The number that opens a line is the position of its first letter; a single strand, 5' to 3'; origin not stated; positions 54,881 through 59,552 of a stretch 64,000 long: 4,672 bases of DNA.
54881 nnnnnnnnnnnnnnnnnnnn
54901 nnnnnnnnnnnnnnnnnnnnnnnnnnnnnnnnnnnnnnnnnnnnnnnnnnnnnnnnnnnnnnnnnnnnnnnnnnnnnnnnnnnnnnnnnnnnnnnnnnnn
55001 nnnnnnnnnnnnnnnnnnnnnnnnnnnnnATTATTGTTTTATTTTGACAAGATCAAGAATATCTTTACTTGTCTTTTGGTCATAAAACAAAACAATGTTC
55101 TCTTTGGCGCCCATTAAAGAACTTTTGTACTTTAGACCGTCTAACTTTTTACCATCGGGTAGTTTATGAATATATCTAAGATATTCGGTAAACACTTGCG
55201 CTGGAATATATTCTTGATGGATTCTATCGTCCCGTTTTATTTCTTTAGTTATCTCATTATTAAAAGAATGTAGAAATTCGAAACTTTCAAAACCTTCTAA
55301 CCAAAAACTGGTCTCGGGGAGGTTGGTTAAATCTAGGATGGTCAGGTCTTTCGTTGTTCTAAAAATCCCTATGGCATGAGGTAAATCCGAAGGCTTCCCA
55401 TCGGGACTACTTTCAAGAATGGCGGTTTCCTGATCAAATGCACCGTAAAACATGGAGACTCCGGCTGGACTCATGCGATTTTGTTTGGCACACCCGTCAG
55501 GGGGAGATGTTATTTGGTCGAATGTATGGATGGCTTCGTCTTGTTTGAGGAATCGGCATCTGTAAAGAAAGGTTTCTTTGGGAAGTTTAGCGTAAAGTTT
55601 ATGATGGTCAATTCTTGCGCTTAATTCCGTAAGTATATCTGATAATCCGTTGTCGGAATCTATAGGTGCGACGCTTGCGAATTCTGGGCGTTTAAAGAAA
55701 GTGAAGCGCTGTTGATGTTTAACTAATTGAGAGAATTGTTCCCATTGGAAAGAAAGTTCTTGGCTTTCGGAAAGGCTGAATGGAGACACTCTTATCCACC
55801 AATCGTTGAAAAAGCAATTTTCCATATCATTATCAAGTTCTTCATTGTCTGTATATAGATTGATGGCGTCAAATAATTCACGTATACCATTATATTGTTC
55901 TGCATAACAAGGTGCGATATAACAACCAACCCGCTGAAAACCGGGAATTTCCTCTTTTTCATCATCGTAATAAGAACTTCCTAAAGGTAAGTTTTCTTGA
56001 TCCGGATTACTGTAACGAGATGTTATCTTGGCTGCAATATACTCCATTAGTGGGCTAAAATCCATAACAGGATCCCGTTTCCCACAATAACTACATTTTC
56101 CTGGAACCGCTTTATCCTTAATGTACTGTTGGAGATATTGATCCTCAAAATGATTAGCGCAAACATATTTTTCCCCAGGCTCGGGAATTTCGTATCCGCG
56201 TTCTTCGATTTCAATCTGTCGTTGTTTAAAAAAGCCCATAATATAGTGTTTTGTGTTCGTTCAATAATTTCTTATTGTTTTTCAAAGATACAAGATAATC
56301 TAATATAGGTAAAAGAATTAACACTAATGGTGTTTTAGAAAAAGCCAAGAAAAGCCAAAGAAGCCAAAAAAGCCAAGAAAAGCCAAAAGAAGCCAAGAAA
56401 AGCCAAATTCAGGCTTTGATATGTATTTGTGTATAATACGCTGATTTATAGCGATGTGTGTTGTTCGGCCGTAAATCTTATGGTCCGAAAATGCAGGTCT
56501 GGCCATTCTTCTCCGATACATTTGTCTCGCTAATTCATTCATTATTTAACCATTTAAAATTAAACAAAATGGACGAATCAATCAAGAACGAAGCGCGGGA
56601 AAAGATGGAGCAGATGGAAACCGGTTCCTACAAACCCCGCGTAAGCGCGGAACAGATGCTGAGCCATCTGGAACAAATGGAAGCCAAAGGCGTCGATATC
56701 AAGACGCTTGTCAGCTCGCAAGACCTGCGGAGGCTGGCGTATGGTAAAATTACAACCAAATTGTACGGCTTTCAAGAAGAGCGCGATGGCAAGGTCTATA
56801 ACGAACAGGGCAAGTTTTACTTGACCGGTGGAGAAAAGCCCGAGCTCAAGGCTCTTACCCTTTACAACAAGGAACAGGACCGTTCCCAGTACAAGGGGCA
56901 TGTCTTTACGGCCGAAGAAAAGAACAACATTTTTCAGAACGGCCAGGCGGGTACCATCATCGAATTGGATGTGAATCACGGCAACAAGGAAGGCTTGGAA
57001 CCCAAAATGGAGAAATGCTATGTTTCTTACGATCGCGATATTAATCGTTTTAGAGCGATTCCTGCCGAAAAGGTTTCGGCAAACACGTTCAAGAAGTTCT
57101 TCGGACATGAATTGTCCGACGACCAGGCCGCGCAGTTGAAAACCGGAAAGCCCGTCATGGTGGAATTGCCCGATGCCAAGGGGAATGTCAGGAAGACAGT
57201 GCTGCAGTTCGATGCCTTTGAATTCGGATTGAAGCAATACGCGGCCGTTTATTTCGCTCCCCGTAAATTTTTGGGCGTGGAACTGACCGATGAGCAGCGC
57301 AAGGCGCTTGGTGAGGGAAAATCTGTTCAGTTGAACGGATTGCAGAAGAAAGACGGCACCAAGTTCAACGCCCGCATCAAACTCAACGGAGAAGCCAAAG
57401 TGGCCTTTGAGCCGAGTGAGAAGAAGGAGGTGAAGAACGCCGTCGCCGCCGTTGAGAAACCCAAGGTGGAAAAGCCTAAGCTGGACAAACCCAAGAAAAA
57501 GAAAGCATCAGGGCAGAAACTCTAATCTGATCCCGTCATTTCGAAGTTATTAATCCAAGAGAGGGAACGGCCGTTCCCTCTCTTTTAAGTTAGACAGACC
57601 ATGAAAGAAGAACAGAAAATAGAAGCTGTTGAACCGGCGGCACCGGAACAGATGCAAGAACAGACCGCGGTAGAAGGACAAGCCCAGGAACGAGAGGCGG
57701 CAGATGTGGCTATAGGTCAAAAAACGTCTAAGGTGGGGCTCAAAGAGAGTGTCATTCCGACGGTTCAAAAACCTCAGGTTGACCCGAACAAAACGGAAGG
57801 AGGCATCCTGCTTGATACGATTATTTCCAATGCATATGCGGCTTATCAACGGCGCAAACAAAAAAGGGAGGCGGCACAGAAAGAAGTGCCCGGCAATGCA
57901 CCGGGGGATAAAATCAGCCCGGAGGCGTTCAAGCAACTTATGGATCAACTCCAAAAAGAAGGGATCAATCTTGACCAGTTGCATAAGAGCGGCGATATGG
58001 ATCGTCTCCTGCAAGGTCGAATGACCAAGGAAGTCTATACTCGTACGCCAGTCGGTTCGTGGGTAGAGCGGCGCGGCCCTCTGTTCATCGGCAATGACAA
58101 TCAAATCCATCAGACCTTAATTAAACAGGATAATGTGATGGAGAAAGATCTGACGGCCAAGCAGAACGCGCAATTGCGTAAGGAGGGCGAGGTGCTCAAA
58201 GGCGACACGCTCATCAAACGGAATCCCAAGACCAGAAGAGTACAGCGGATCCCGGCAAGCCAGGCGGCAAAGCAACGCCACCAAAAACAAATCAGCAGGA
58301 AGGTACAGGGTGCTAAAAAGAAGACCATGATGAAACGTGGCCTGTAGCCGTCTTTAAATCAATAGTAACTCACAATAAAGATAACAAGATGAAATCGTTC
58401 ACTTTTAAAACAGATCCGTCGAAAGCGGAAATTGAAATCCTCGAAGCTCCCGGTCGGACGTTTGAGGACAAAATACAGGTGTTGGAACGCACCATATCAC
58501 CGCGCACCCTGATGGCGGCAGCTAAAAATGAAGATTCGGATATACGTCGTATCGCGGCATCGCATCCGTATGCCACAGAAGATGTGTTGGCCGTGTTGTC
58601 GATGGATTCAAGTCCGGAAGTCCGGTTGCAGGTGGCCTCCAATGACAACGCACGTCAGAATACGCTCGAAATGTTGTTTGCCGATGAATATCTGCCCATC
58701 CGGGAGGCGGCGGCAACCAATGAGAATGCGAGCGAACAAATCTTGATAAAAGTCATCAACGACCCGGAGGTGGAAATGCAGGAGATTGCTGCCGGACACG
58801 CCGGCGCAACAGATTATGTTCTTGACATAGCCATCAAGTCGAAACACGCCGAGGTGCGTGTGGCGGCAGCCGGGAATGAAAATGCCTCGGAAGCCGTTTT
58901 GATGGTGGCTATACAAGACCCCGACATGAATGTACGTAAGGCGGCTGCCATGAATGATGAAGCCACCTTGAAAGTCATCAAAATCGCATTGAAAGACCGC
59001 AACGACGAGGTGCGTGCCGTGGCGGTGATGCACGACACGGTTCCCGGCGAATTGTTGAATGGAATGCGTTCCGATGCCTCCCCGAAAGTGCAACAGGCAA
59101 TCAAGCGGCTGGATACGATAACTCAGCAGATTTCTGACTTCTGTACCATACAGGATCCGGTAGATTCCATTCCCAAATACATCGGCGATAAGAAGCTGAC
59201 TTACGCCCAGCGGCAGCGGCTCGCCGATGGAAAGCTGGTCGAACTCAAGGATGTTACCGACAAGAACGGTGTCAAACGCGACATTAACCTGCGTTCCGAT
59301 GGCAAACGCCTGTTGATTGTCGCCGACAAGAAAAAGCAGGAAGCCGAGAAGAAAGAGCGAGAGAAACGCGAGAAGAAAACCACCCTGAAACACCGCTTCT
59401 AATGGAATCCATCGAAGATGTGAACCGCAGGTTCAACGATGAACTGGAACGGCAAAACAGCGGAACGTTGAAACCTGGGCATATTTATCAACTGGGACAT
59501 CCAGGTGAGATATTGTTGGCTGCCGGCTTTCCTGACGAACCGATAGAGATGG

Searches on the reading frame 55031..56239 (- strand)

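Call 40: search_protein_families(library=pfam, proteins=[window:55031-56239:-], max_evalue=0.001)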
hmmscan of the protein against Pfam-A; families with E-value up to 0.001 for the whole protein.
window:55031-56239:- (402 aa): 2 families
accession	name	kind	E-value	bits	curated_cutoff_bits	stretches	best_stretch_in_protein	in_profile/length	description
PF18870.6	HEPN_RES_NTD1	-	9.5e-25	87.9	27.4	1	45-184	4-128/131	HEPN/RES N-terminal domain 1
PF08808.17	RES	-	1.7e-13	51.3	23.2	1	226-386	3-137/157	RES domain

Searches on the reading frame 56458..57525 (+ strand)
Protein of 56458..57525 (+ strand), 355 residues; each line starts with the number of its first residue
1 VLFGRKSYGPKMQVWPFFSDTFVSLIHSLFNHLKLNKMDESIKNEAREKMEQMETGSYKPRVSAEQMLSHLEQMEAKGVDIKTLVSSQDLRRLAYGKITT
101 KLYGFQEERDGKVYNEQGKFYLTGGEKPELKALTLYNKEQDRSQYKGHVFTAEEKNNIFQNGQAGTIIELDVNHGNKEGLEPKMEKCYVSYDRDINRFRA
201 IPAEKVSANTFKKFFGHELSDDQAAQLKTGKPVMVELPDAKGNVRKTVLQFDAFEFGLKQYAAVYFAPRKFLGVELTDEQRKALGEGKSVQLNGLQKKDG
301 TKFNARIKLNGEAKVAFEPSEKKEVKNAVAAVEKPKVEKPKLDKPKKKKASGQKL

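Call 40: search_protein_families(library=pfam, proteins=[window:56458-57525:+], max_evalue=0.001)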
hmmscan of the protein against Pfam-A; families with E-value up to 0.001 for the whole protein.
window:56458-57525:+ (355 aa): 2 families
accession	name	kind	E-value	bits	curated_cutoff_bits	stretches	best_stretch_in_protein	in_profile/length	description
PF13101.12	DUF3945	-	4.3e-13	49.2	21.9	1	268-299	18-49/50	Protein of unknown function (DUF3945)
PF13342.12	Toprim_Crpt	-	7.6e-09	35.9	32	1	268-318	7-58/60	C-terminal repeat of topoisomerase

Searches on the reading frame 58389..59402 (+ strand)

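Call 40: search_protein_families(library=pfam, proteins=[window:58389-59402:+], max_evalue=0.001)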
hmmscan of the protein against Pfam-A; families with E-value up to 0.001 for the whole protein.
window:58389-59402:+ (337 aa): 4 families
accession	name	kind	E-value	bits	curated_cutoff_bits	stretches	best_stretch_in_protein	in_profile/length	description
PF02985.28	HEAT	-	2.3e-10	40.2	23.5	0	171-188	5-22/31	HEAT repeat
PF01816.23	LRV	-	1.2e-09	38.4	21.6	0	154-179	1-26/26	Leucine rich repeat variant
PF13101.12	DUF3945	-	6.2e-06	26.2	21.9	1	260-294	16-50/50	Protein of unknown function (DUF3945)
PF13646.12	HEAT_2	-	3.1e-05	24.6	27.7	0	150-213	10-84/88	HEAT repeats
